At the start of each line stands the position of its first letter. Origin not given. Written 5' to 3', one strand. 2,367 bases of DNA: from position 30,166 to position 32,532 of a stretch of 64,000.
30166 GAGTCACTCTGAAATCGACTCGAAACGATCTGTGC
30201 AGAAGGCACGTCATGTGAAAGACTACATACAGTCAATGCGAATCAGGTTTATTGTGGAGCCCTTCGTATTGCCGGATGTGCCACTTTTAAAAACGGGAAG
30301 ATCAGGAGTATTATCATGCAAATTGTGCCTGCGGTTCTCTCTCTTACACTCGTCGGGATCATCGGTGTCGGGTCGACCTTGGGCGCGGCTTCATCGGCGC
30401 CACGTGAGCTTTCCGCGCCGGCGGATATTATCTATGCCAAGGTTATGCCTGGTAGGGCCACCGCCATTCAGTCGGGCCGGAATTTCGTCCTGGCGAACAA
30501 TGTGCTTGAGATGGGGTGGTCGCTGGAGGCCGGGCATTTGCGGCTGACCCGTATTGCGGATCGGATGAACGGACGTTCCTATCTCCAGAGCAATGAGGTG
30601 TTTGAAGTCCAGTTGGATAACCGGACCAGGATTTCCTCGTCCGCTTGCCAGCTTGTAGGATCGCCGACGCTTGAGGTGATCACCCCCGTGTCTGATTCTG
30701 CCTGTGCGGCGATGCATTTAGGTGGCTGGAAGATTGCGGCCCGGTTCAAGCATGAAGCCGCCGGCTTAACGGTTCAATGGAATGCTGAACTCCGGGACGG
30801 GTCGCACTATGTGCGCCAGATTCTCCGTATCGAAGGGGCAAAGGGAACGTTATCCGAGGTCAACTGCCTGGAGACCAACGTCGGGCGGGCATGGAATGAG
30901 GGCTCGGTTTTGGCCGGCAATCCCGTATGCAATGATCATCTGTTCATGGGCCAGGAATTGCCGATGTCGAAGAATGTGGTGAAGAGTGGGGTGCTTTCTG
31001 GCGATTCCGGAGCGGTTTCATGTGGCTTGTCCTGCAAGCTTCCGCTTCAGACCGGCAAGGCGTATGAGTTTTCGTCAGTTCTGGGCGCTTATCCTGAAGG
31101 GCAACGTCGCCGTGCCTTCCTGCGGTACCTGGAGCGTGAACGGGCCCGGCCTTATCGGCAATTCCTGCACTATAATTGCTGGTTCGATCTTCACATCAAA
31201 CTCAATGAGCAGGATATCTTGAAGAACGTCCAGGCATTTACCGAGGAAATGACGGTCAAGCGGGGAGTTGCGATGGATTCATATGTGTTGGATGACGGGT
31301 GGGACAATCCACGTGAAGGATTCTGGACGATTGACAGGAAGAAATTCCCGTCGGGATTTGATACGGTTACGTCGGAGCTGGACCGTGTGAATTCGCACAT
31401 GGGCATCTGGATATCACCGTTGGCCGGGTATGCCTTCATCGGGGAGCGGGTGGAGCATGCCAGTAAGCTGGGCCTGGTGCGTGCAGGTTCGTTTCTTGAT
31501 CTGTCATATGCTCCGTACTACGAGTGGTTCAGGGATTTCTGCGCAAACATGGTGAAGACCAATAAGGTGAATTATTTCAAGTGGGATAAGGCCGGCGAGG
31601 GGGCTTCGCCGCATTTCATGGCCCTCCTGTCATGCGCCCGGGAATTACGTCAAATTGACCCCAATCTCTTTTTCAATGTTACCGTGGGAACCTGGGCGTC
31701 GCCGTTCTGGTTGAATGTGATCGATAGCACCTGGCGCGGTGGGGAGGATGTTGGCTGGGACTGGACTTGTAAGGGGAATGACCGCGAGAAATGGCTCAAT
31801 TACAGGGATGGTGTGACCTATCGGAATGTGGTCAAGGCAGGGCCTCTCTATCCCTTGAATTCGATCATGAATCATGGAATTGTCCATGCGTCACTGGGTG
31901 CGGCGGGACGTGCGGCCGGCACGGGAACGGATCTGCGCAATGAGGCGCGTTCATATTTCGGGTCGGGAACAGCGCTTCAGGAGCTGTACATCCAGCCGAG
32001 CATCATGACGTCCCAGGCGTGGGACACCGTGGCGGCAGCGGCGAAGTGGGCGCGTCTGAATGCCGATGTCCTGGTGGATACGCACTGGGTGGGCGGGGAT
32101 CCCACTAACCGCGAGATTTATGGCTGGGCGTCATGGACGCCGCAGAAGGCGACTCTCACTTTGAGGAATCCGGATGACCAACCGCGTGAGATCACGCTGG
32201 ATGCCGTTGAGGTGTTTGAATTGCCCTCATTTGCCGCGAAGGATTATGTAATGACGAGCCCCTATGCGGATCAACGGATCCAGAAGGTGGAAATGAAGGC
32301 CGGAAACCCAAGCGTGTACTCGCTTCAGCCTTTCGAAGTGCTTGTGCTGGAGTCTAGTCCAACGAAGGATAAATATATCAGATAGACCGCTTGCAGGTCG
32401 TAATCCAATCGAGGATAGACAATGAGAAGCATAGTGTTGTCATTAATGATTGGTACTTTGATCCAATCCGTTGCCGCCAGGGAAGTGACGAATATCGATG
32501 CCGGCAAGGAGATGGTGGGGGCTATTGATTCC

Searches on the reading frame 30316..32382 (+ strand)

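Call 47: search_protein_families(library=pfam, proteins=[window:30316-32382:+], max_evalue=0.00001)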
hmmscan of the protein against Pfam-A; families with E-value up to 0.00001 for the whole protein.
window:30316-32382:+ (689 aa): 1 family
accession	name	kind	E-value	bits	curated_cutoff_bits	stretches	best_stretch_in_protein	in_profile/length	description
PF02065.24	Melibiase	-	3.3e-06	26.7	27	0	287-425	46-191/347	Melibiase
